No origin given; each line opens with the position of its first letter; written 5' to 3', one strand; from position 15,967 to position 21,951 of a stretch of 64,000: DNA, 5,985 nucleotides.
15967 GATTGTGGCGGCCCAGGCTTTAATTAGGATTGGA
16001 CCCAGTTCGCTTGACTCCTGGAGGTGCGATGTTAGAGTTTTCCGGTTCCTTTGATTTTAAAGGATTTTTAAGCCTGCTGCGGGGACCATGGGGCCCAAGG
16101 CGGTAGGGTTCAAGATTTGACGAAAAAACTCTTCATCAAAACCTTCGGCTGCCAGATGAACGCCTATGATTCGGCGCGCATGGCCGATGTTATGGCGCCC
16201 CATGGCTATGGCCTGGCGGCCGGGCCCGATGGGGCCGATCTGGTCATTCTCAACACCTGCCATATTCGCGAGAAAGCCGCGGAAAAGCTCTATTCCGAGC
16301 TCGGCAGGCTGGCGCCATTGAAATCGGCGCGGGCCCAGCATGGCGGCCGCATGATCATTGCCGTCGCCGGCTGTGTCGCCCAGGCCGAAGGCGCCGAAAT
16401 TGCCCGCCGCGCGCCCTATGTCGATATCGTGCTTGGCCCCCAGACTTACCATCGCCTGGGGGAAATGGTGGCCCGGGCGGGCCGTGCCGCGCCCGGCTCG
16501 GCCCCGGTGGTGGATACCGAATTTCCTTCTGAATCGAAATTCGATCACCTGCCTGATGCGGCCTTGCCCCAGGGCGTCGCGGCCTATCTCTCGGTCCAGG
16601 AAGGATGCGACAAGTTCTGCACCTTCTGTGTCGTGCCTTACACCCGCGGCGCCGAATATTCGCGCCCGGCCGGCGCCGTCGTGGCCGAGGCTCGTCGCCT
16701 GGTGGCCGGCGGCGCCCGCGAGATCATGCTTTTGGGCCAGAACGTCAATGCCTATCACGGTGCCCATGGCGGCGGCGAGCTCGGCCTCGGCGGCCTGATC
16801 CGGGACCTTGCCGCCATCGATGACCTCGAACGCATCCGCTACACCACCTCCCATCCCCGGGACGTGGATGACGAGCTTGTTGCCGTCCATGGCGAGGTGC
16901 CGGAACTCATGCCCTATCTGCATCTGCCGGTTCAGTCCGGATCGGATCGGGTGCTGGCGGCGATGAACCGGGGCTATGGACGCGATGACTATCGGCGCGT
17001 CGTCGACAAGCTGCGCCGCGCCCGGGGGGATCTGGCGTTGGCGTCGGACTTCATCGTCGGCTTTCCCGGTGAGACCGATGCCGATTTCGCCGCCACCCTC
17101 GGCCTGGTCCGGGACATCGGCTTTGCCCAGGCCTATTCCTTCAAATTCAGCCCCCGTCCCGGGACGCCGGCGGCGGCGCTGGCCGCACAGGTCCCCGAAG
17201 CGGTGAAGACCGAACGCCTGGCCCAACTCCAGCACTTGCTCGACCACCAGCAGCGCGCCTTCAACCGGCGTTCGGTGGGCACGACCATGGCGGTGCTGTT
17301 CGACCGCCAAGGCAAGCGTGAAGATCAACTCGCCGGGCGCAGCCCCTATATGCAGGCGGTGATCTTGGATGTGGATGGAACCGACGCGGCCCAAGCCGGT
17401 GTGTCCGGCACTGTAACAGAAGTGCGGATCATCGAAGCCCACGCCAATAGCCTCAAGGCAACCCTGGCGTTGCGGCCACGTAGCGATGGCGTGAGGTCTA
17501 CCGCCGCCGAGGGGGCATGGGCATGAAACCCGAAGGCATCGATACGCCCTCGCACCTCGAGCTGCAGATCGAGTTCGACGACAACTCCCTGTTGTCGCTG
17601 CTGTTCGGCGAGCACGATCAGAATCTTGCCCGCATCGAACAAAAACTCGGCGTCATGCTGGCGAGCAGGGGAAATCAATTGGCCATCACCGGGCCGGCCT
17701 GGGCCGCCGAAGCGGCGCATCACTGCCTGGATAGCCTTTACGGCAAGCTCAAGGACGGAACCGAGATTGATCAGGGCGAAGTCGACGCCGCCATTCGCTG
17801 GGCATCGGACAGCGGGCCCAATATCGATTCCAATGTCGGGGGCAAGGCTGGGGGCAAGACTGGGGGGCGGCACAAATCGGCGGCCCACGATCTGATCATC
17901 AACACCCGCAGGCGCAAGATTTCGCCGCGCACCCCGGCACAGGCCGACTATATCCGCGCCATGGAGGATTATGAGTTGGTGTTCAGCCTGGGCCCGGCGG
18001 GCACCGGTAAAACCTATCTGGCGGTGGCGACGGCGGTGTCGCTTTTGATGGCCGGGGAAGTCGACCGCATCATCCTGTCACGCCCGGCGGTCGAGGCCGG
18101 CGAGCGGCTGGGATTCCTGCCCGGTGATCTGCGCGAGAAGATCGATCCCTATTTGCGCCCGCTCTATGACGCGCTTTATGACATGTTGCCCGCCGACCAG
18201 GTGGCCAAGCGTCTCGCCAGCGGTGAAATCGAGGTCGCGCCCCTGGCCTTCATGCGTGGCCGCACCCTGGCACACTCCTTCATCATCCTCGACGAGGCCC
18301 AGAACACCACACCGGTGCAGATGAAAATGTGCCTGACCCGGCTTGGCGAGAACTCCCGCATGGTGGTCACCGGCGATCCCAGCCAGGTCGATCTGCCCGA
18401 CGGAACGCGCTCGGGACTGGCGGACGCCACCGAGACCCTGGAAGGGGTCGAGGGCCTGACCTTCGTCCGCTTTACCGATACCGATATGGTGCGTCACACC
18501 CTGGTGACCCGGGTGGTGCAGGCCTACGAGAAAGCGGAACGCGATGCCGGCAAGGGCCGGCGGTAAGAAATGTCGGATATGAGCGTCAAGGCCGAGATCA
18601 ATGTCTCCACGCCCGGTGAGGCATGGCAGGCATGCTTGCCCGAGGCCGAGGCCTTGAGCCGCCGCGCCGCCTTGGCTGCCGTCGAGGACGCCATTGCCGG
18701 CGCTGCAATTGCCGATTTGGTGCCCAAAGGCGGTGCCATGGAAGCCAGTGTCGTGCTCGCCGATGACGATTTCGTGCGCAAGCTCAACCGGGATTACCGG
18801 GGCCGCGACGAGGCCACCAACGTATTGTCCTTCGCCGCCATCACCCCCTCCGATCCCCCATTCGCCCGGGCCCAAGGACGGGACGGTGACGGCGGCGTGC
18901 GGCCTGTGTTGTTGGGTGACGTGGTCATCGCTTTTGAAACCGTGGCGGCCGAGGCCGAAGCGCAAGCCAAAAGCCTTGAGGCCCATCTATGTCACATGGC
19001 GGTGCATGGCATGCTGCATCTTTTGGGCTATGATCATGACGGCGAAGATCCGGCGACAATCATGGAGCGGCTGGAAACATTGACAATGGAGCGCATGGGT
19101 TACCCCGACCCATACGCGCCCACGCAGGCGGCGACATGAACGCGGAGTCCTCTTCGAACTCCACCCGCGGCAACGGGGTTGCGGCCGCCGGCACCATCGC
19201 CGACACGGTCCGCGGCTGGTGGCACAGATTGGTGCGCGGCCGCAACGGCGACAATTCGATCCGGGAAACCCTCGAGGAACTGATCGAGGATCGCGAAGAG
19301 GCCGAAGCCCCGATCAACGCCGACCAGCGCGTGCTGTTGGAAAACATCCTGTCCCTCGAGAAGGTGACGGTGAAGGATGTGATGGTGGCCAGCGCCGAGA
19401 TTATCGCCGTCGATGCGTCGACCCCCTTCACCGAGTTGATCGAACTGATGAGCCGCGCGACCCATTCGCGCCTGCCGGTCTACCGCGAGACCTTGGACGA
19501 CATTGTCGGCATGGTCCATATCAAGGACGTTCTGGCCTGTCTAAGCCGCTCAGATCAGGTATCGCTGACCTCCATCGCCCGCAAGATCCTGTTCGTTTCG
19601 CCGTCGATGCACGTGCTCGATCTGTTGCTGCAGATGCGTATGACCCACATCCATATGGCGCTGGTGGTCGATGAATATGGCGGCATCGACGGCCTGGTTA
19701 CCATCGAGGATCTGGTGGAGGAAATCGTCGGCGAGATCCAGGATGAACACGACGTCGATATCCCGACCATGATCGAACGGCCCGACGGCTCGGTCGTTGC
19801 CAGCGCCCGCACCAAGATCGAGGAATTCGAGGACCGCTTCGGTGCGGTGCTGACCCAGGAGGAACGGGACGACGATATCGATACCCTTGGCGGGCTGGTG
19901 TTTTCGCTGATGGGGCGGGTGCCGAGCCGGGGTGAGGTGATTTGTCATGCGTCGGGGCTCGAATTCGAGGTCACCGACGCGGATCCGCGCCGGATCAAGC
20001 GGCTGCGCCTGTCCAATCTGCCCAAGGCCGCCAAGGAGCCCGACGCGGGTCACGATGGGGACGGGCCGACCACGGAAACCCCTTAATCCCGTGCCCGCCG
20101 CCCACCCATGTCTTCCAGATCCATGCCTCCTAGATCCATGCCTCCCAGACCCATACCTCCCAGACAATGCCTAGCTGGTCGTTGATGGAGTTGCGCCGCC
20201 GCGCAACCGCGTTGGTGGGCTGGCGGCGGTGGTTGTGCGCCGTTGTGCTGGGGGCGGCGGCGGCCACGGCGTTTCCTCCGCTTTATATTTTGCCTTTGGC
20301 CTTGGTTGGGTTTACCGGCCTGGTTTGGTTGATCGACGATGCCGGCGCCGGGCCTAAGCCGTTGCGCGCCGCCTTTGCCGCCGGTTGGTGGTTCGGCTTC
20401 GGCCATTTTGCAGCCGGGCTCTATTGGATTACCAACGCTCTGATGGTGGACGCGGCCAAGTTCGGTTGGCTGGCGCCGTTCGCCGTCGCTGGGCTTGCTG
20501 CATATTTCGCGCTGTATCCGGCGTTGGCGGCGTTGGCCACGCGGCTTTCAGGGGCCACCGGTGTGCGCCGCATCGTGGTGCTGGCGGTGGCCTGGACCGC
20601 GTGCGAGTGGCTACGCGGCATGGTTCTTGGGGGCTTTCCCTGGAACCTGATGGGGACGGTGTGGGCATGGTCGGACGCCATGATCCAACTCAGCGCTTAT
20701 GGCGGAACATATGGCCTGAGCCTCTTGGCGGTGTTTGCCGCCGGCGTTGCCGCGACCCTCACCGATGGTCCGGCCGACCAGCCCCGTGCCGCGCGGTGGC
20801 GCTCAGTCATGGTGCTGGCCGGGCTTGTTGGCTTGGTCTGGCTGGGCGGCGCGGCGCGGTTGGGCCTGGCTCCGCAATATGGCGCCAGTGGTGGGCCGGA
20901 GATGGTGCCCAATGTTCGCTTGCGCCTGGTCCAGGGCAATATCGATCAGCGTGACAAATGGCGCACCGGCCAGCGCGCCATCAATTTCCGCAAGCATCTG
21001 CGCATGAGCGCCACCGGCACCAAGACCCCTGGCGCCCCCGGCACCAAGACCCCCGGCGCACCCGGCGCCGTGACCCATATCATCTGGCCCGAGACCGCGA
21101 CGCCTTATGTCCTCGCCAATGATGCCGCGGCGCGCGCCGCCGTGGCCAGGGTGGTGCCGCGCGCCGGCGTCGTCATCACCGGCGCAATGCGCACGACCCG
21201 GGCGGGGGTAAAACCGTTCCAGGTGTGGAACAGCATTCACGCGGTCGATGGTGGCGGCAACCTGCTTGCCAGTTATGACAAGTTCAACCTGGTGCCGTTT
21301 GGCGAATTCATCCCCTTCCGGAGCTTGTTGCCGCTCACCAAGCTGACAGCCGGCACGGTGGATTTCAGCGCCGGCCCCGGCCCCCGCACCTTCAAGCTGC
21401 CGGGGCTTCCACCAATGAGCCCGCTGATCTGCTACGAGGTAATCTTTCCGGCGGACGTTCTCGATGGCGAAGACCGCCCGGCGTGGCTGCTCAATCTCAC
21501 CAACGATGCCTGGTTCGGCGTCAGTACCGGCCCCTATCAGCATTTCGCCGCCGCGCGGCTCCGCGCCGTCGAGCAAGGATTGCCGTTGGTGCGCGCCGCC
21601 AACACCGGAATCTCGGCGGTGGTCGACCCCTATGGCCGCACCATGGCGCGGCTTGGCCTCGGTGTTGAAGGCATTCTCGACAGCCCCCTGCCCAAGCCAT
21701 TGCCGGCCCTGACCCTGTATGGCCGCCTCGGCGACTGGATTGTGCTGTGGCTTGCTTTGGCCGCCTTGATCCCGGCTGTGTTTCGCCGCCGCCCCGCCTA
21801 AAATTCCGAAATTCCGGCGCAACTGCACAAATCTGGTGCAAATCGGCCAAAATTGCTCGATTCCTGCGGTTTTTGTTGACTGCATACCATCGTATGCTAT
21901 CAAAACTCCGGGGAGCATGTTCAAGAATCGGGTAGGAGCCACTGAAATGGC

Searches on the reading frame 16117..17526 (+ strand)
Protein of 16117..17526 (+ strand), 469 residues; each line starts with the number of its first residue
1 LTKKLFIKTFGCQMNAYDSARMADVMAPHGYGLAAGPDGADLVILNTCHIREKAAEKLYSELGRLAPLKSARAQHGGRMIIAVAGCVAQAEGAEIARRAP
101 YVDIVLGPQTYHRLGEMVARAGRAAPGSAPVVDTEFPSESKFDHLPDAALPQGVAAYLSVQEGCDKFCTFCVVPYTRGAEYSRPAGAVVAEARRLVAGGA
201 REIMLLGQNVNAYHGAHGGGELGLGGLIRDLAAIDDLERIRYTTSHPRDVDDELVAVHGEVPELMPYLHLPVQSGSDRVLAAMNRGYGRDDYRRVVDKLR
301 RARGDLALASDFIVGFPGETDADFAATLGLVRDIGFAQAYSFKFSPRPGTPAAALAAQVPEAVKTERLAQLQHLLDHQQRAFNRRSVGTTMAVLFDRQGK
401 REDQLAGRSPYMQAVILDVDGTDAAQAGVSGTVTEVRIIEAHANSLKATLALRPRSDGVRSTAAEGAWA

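Call 35: search_protein_families(library=pfam, proteins=[window:16117-17526:+], max_evalue=0.00001)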
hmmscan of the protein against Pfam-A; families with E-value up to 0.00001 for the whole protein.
window:16117-17526:+ (469 aa): 2 families
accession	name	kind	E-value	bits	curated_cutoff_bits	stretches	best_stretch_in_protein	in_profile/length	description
PF00919.26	UPF0004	-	6.3e-28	97.1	27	1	4-107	1-98/98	Uncharacterized protein family UPF0004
PF04055.27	Radical_SAM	-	1.7e-24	87.3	29.5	1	159-330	2-165/166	Radical SAM superfamily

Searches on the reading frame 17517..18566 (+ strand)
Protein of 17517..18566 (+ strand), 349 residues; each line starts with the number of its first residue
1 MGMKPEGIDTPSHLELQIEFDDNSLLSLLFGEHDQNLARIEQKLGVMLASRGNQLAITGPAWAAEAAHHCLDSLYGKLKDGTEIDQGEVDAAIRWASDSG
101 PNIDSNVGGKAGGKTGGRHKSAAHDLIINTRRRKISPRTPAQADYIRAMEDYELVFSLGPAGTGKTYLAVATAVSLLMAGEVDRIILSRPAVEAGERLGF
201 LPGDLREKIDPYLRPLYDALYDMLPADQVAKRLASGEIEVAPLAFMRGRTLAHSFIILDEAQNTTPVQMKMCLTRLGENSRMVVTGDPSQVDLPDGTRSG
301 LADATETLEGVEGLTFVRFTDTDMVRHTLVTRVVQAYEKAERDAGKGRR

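Call 35: search_protein_families(library=pfam, proteins=[window:17517-18566:+], max_evalue=0.00001)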
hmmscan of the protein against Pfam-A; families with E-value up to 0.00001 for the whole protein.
window:17517-18566:+ (349 aa): 3 families
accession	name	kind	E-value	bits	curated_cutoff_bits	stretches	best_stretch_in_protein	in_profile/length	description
PF02562.22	PhoH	-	9.5e-93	309.8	27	1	134-338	1-205/205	PhoH-like protein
PF13604.12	AAA_30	-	4.3e-06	27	27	0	140-292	4-129/191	AAA domain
PF13245.12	AAA_19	-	4.6e-06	27.3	25.1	0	153-291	12-129/134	AAA domain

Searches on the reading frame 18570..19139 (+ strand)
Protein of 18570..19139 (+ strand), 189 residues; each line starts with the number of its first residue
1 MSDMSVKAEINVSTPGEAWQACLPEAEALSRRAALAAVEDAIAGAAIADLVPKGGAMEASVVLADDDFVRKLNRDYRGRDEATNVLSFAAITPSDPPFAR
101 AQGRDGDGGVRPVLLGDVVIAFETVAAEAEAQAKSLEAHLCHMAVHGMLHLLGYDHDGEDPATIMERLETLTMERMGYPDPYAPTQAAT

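Call 35: search_protein_families(library=pfam, proteins=[window:18570-19139:+], max_evalue=0.00001)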
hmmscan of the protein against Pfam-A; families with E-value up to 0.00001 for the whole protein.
window:18570-19139:+ (189 aa): 1 family
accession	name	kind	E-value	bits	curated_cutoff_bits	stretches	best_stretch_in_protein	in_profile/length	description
PF02130.23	YbeY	-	1.4e-31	109.5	25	1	55-175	26-128/129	Endoribonuclease YbeY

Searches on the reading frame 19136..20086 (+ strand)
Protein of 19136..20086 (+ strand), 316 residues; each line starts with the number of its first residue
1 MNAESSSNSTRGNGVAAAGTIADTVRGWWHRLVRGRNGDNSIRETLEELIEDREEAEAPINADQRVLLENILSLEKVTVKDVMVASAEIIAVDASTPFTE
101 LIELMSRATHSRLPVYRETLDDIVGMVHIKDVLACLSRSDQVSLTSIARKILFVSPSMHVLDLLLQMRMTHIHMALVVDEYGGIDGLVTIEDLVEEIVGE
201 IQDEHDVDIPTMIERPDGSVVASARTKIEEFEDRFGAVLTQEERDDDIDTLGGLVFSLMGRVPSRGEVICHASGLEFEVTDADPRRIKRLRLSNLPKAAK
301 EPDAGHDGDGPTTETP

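Call 35: search_protein_families(library=pfam, proteins=[window:19136-20086:+], max_evalue=0.00001)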
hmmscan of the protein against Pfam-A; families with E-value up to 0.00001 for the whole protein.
window:19136-20086:+ (316 aa): 2 families
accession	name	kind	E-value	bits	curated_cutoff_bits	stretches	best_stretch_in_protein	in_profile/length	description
PF03471.22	CorC_HlyC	-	4e-19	68.9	27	1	214-293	2-78/81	Transporter associated domain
PF00571.33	CBS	-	5.1e-18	65.6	24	2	79-136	1-55/57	CBS domain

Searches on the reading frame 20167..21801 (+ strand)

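Call 35: search_protein_families(library=pfam, proteins=[window:20167-21801:+], max_evalue=0.00001)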
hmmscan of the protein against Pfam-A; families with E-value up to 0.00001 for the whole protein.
window:20167-21801:+ (544 aa): 2 families
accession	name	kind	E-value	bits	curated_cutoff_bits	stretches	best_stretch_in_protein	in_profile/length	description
PF20154.4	LNT_N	-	2.6e-31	109.4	27.1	1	29-193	2-158/159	Apolipoprotein N-acyltransferase N-terminal domain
PF00795.27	CN_hydrolase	-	4.2e-23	82.4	23.2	1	252-504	2-242/256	Carbon-nitrogen hydrolase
